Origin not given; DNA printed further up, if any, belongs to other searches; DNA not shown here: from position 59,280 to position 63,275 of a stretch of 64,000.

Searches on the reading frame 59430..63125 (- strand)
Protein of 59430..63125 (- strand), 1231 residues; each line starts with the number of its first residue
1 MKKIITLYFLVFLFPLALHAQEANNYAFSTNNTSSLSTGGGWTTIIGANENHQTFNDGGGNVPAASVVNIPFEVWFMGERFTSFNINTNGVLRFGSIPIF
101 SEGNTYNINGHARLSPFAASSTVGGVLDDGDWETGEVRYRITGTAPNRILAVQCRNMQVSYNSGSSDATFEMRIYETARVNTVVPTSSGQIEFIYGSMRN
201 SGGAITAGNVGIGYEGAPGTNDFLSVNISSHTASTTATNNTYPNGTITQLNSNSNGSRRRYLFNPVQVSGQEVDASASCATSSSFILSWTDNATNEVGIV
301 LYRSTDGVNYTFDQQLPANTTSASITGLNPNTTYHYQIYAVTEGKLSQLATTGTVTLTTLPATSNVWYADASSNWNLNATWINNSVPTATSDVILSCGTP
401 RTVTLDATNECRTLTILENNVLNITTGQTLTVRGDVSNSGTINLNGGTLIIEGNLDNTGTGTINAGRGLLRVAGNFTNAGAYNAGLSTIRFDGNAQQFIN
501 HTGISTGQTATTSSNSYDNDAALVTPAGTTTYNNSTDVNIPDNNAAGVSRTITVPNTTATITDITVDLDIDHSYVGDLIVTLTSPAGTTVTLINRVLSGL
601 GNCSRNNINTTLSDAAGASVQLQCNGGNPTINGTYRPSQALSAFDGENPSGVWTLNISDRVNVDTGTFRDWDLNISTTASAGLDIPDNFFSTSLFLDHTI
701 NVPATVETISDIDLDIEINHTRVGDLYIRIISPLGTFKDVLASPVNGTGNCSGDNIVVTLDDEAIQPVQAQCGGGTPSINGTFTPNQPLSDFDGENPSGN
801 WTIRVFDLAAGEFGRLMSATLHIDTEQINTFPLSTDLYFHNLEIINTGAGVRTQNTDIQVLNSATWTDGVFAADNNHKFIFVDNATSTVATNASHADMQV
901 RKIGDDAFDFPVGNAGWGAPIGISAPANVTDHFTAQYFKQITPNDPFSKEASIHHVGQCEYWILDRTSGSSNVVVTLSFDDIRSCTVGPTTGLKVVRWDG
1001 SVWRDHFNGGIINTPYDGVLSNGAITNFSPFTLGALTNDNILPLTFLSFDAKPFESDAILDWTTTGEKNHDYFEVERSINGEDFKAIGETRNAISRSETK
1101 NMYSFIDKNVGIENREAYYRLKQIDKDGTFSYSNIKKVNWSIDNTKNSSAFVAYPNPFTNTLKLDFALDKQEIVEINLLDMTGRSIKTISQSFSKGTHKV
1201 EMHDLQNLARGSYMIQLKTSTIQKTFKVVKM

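Call 21: search_protein_families(library=pfam, proteins=[window:59430-63125:-], max_evalue=0.001)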
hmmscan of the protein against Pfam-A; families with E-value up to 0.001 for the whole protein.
window:59430-63125:- (1231 aa): 4 families
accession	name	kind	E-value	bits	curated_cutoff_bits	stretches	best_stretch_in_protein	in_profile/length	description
PF01483.27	P_proprotein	-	6.4e-28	97.1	21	2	562-675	2-86/86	Proprotein convertase P-domain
PF18962.6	Por_Secre_tail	-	1.7e-11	44.7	27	1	1154-1228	2-73/75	Secretion system C-terminal sorting domain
PF00041.27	fn3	-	1.5e-07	32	25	1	278-348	9-79/84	Fibronectin type III domain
PF16656.11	Pur_ac_phosph_N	-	7.1e-06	26.9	30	1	279-345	10-84/93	Purple acid Phosphatase, N-terminal domain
